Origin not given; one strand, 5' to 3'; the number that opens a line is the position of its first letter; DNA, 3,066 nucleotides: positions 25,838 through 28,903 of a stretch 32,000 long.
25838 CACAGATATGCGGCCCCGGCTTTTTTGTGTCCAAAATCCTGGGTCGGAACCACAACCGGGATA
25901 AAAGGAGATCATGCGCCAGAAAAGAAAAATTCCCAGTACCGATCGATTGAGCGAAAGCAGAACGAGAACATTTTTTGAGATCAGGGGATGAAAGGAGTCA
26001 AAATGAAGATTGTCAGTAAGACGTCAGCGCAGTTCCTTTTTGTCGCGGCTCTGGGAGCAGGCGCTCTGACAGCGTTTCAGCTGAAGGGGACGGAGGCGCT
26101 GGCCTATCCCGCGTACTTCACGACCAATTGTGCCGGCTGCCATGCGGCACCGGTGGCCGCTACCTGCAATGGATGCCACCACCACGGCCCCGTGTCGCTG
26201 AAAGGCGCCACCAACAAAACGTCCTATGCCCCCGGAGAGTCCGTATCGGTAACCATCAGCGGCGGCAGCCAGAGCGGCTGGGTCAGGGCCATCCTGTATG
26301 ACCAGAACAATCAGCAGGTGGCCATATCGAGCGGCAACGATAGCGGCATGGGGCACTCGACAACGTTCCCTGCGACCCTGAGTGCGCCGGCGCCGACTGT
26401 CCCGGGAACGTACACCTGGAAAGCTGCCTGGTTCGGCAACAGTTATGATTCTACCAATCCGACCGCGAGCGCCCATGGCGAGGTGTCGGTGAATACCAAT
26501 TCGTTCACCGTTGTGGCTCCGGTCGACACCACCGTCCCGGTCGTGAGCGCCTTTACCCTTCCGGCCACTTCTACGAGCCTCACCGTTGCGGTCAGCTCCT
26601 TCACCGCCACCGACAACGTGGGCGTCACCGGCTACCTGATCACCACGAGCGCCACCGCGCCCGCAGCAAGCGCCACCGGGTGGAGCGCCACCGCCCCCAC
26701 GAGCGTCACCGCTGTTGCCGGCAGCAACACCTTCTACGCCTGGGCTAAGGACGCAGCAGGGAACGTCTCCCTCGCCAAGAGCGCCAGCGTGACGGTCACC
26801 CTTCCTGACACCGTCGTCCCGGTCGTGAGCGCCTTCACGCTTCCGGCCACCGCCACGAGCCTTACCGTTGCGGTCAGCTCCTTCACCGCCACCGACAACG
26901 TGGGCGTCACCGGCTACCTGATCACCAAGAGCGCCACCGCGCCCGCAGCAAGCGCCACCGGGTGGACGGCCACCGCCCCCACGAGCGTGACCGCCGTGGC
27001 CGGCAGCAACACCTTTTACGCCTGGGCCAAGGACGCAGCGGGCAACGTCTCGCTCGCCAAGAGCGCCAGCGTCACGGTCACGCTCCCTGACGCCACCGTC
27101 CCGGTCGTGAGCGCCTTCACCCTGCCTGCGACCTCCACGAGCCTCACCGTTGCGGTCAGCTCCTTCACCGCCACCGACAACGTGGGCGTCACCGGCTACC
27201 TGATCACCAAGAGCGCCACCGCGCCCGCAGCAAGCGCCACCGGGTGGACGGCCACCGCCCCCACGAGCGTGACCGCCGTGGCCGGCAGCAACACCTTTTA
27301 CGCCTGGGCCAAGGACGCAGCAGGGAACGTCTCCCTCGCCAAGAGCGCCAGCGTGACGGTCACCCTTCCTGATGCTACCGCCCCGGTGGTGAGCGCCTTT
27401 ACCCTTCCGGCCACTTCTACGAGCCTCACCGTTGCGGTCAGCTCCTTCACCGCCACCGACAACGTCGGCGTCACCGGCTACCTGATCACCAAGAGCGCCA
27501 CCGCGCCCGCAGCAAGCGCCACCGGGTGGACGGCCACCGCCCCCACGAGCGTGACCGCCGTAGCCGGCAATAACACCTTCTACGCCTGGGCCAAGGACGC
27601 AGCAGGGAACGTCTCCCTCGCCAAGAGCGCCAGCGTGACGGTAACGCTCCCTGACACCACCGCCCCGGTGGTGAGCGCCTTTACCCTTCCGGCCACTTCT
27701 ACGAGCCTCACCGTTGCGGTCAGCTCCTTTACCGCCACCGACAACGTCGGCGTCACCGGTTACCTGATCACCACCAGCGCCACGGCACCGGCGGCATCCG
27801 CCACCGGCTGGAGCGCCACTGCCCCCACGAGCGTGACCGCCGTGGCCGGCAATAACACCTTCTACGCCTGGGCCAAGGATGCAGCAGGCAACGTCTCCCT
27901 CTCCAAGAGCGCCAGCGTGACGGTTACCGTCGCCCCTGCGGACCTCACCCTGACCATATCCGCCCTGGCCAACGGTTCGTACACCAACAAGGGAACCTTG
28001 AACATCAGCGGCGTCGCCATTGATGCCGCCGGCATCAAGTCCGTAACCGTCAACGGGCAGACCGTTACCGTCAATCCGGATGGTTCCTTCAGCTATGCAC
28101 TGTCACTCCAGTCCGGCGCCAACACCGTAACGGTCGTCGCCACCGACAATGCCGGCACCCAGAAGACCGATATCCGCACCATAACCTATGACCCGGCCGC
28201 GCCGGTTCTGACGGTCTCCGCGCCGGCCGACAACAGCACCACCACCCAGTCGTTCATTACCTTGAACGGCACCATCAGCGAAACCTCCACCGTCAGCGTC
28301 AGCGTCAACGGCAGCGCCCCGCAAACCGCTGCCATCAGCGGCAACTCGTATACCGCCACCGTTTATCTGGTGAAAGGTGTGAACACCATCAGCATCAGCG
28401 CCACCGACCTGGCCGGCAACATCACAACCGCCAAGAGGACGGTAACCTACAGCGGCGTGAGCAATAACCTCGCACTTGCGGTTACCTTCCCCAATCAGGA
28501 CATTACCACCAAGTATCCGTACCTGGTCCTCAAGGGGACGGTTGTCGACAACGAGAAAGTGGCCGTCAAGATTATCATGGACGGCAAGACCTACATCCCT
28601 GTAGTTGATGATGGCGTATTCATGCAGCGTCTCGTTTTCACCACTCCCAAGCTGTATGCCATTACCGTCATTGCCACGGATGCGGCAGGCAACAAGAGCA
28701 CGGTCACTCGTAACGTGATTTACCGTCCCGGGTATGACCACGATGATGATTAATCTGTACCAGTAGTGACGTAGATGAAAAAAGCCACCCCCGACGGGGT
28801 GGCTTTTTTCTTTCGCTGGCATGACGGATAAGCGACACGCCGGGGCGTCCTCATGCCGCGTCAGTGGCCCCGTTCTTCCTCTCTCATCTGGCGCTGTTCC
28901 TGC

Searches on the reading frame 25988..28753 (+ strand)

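Call 5: search_protein_families(library=pfam, proteins=[window:25988-28753:+], max_evalue=0.01)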
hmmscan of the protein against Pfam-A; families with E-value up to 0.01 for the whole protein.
window:25988-28753:+ (921 aa): 8 families
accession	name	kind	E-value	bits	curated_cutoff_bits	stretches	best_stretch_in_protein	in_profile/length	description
PF09136.16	Glucodextran_B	-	1.5e-41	140.7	27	3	654-735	2-82/83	Glucodextranase, domain B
PF19077.6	Big_13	-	2.9e-16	60.3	27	1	664-729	22-94/102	Bacterial Ig-like domain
PF17936.7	Big_6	-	9.2e-08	32.7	27.6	0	668-726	12-74/83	Bacterial Ig domain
PF07148.17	MalM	-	1.1e-07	32.1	26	0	467-509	5-47/134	Maltose operon periplasmic protein precursor (MalM)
PF06841.18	Phage_T4_gp19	-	1.4e-07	31.8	28.2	0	431-474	59-102/134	T4-like virus tail tube protein gp19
PF16578.11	IL17R_fnIII_D2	-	2.9e-06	28.1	29.7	0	455-493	8-45/105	Interleukin 17 receptor D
PF07495.19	Y_Y_Y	-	0.00071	19.9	26.6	0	688-734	17-62/65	Y_Y_Y domain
PF18603.7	LAL_C2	-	0.0026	18.4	29.4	0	207-235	42-70/78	L-amino acid ligase C-terminal domain 2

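Call 6: search_protein_families(library=ncbifam, proteins=[window:25988-28753:+], max_evalue=0.01)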
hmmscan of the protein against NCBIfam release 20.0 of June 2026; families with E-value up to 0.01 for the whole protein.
window:25988-28753:+ (921 aa): 5 families
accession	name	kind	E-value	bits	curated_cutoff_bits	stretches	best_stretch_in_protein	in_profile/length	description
NF047446.1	barrel_OmpL47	domain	4.4e-25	87.9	40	4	329-364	34-68/68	OmpL47-type beta-barrel domain-containing protein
NF041611.1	exoglucan_CbhB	equivalog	3.2e-19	68.5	1950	2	175-365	697-885/997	exoglucanase CbhB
NF033510.3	Ca_tandemer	repeat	1.3e-12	47.9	50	2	731-812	3-95/96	Ca2+-stabilized repeat-containing adhesin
NF007855.0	PRK10564.1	equivalog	3.3e-05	23.3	295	0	541-603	60-120/303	maltose operon protein MalM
TIGR03900.1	prc_long_Delta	hypoth_equivalog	0.003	15.6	660.95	1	637-726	858-964/973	MXAN_5808 family serine peptidase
